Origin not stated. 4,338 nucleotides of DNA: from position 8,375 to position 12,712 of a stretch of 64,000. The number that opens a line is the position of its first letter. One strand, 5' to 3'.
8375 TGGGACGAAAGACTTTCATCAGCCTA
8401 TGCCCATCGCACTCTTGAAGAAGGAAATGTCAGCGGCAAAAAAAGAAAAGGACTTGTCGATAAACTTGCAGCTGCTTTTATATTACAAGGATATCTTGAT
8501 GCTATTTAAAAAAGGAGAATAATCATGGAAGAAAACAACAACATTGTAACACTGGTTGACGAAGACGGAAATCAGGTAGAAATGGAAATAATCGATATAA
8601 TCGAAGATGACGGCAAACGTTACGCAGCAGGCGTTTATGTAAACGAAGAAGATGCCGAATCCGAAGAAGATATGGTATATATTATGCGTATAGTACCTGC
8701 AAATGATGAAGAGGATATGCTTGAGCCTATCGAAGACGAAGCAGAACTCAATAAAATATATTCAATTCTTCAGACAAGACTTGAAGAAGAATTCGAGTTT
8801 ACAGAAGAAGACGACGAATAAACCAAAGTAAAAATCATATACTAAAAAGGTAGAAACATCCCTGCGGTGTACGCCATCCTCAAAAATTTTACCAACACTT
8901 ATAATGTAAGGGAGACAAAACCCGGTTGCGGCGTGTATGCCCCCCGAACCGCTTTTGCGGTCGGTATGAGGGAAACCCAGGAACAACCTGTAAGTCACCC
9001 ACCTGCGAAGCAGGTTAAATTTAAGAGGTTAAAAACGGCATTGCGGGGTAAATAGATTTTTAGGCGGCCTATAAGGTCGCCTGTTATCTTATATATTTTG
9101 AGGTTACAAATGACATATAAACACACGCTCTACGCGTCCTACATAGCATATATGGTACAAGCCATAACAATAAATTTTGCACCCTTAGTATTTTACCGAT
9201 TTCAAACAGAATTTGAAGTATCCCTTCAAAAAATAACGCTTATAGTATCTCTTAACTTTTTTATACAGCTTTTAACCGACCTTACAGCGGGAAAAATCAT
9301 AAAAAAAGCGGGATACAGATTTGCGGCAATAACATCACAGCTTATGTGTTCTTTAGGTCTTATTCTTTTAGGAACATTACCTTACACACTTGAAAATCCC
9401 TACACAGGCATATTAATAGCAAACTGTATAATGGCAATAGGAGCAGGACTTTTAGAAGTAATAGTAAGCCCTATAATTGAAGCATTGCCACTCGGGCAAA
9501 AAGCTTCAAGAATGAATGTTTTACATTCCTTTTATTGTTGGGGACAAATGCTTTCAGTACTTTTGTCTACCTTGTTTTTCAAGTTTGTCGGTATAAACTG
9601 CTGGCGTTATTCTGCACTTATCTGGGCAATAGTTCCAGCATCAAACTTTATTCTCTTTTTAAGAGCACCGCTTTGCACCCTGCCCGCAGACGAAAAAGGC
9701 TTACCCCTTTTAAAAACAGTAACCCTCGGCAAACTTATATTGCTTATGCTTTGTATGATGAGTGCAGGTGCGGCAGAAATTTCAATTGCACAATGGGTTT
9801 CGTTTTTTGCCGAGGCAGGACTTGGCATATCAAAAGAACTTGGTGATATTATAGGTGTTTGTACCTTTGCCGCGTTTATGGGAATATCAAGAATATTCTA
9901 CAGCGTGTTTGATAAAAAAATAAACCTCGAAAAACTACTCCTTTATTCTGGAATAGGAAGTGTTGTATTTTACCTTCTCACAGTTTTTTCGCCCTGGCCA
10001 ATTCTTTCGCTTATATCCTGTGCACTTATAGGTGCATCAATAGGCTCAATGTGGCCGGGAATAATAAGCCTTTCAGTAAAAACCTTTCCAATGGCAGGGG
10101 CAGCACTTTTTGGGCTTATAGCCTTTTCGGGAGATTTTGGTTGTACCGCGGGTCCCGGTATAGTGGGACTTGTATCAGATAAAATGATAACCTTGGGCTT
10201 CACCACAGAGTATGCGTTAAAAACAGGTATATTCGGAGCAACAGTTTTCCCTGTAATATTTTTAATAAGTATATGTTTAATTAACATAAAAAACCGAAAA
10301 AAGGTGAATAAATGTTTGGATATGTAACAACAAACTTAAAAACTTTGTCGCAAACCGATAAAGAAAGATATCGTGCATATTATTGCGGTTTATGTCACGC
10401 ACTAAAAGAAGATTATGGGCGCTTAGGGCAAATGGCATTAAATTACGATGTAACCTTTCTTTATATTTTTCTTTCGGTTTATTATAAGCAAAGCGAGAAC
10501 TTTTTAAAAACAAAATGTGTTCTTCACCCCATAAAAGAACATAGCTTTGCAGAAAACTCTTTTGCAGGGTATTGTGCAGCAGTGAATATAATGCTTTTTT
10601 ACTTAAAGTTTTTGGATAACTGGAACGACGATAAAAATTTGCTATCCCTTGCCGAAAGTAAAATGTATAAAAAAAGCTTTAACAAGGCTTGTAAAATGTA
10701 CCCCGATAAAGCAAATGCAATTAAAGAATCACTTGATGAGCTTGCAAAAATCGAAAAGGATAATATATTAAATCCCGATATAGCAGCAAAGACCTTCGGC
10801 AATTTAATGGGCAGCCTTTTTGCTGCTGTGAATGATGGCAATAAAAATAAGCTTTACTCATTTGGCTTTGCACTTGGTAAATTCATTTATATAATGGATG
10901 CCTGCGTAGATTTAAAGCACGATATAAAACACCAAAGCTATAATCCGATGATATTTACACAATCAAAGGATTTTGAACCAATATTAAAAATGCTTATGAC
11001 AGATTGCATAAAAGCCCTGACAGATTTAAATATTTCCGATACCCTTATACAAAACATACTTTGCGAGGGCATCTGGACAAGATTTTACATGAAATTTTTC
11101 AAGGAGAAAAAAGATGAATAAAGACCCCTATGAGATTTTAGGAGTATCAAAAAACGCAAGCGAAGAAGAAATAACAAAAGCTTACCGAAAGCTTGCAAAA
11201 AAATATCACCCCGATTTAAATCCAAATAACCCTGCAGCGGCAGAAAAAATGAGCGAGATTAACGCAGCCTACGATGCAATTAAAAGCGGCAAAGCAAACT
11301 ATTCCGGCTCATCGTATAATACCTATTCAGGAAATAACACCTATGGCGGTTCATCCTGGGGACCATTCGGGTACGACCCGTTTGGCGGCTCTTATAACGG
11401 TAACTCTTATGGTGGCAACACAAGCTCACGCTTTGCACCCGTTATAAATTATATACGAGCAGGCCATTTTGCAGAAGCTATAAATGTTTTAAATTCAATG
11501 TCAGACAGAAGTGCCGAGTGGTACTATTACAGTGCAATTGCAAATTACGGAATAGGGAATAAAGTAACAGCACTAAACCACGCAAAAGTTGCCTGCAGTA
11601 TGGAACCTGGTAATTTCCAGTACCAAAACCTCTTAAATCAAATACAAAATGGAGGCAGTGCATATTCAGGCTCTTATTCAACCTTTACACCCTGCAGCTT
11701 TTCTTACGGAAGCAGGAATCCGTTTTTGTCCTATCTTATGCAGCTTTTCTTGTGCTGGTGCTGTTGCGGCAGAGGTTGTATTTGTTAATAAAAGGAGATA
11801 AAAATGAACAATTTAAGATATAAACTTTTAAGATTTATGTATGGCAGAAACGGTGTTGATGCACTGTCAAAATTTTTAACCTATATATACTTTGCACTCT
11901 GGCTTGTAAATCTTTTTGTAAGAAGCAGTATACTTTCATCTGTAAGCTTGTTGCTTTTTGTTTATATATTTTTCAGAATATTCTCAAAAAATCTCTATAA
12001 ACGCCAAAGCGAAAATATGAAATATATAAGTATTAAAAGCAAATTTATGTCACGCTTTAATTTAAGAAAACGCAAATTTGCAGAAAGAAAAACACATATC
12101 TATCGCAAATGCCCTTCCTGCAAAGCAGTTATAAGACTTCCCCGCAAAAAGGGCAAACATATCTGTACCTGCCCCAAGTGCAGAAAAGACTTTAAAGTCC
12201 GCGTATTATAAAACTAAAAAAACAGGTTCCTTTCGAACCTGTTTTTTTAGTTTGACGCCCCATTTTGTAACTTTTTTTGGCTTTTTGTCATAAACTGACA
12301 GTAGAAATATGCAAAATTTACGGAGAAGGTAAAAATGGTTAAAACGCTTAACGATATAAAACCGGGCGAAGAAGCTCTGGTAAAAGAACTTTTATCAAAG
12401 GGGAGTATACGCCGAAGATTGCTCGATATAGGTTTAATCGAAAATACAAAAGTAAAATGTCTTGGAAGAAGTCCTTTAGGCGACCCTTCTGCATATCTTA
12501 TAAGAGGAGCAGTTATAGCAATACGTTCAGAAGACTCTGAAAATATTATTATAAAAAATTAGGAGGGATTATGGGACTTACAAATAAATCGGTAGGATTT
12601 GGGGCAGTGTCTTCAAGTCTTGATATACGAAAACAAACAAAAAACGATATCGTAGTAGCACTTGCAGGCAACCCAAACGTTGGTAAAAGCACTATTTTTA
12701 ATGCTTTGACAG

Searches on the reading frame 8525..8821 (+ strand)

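Call 34: search_protein_families(library=pfam, proteins=[window:8525-8821:+], max_evalue=0.01)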
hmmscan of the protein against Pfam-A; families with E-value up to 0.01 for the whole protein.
window:8525-8821:+ (98 aa): 2 families
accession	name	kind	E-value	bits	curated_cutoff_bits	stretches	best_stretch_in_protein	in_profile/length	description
PF06949.16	DUF1292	-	1.1e-15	58.7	24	1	13-87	1-75/75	Protein of unknown function (DUF1292)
PF07752.16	S-layer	-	0.0015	18.1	30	1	3-55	136-183/259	S-layer protein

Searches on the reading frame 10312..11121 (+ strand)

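Call 34: search_protein_families(library=pfam, proteins=[window:10312-11121:+], max_evalue=0.01)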
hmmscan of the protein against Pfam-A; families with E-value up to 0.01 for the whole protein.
window:10312-11121:+ (269 aa): 1 family
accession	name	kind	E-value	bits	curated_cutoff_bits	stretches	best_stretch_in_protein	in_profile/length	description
PF18937.5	DUF5685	-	5.4e-85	285.5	26.7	1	1-258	1-270/272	Family of unknown function (DUF5685)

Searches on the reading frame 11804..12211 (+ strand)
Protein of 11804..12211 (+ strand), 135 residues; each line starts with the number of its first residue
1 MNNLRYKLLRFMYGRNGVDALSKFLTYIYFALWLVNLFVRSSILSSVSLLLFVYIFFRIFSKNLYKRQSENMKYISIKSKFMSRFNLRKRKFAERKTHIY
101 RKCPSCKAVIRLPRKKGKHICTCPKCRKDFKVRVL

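Call 34: search_protein_families(library=pfam, proteins=[window:11804-12211:+], max_evalue=0.01)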
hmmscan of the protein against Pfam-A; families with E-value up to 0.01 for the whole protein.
window:11804-12211:+ (135 aa): 3 families
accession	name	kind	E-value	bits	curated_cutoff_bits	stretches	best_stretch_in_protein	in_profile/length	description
PF23548.1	Zn_ribbon_FGT1_2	-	0.0001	22.3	27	1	103-132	5-32/35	FORGETTER1 second zinc ribbon domain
PF01485.27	IBR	-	0.0013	19.2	24.3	1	87-130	6-51/65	IBR domain, a half RING-finger domain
PF22191.2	IBR_1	-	0.0052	17.1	27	1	102-130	5-31/47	IBR domain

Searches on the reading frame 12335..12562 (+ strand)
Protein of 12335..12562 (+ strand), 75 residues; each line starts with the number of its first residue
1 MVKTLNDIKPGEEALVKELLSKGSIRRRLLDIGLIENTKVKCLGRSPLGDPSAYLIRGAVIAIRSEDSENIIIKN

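Call 34: search_protein_families(library=pfam, proteins=[window:12335-12562:+], max_evalue=0.01)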
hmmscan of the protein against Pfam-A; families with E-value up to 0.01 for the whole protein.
window:12335-12562:+ (75 aa): 1 family
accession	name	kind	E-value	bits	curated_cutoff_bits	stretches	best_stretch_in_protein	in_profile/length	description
PF04023.20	FeoA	-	7.7e-17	61.6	23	1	4-74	2-73/74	FeoA domain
